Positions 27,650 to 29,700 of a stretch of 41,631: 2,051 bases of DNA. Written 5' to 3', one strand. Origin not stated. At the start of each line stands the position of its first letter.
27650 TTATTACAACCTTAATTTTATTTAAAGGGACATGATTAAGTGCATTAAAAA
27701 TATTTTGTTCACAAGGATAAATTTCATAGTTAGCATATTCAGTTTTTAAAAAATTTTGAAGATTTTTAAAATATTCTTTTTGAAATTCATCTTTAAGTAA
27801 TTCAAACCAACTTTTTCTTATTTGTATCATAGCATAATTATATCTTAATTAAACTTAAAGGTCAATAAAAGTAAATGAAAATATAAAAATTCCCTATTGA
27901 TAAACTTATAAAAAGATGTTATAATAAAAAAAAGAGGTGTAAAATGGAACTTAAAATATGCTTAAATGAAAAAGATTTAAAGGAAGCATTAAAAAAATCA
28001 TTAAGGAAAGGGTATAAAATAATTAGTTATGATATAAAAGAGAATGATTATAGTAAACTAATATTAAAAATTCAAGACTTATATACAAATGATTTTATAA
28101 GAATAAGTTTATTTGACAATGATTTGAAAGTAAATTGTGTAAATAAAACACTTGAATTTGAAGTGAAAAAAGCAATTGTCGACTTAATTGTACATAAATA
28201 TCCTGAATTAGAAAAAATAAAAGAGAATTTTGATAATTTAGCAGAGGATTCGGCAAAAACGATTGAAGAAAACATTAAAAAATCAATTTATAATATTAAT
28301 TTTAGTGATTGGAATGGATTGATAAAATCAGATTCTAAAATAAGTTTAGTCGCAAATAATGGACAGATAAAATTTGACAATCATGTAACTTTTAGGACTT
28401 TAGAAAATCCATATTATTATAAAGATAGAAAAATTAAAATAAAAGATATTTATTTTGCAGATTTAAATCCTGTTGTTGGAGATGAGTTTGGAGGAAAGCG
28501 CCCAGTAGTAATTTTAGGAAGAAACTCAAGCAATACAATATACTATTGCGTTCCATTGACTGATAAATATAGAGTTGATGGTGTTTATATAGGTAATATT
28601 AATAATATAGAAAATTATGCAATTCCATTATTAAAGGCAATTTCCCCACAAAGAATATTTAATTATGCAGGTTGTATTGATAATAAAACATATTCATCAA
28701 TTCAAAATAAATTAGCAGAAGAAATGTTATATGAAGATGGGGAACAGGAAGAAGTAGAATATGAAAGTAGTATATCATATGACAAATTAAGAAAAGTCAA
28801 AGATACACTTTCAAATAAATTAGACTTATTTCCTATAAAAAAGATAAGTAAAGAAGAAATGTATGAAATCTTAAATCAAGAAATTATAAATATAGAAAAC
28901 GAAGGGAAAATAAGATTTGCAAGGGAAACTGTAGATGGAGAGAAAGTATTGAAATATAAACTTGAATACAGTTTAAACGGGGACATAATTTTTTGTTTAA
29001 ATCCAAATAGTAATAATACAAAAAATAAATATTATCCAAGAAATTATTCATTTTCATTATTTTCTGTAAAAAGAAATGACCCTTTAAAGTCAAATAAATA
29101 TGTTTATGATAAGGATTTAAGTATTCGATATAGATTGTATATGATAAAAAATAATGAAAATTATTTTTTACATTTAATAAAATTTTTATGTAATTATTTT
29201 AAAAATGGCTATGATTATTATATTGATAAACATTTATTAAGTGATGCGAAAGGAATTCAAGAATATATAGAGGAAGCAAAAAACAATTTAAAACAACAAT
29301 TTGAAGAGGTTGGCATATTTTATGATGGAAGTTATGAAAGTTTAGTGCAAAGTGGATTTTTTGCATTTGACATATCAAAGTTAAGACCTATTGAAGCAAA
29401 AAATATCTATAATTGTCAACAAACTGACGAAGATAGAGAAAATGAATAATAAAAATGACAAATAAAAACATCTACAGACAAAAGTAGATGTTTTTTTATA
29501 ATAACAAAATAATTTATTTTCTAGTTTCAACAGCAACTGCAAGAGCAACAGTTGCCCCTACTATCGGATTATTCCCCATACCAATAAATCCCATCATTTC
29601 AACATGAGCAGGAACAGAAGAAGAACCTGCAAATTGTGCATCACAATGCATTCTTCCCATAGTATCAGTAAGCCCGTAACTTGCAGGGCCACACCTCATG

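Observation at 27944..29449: MazF/PemK endoribonuclease domain buried inside a 501-aa orphan protein with no adjacent antitoxin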

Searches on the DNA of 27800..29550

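Call 100: search_rna_families(source=window, start=27800, end=29550, threshold=evalue, max_evalue=1)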
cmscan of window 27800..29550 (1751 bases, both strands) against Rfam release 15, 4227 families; matches with E-value up to 1: 0.
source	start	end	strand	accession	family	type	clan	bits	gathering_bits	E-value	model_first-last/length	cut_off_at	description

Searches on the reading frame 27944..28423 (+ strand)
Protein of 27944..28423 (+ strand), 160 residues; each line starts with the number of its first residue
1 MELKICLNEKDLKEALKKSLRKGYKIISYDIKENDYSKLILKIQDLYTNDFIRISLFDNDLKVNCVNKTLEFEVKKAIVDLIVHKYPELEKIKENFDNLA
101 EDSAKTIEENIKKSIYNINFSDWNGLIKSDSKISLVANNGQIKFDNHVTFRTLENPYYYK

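Call 18: search_protein_families(library=padloc, proteins=[window:27944-28423:+], max_evalue=10)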
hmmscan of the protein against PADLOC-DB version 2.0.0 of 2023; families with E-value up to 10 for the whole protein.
window:27944-28423:+ (160 aa): 0 families

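Call 19: search_protein_families(library=phrogs, proteins=[window:27944-28423:+], max_evalue=10)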
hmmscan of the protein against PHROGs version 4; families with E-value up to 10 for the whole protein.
window:27944-28423:+ (160 aa): 7 families
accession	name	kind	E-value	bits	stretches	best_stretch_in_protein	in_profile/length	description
phrog_20484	-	unknown function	0.082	14.5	1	1-27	2-28/67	-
phrog_20535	-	unknown function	0.11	13.8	1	32-68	14-49/69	-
phrog_23683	-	unknown function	0.19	13.1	1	75-142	42-107/121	-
phrog_32552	-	unknown function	0.28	11.6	1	67-107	25-65/187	-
phrog_33439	-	unknown function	0.3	12.5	1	12-64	35-87/102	-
phrog_17933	-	unknown function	0.55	11.4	1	87-140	18-71/99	-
phrog_26093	-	unknown function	1.2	10.4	1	10-40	2-32/75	-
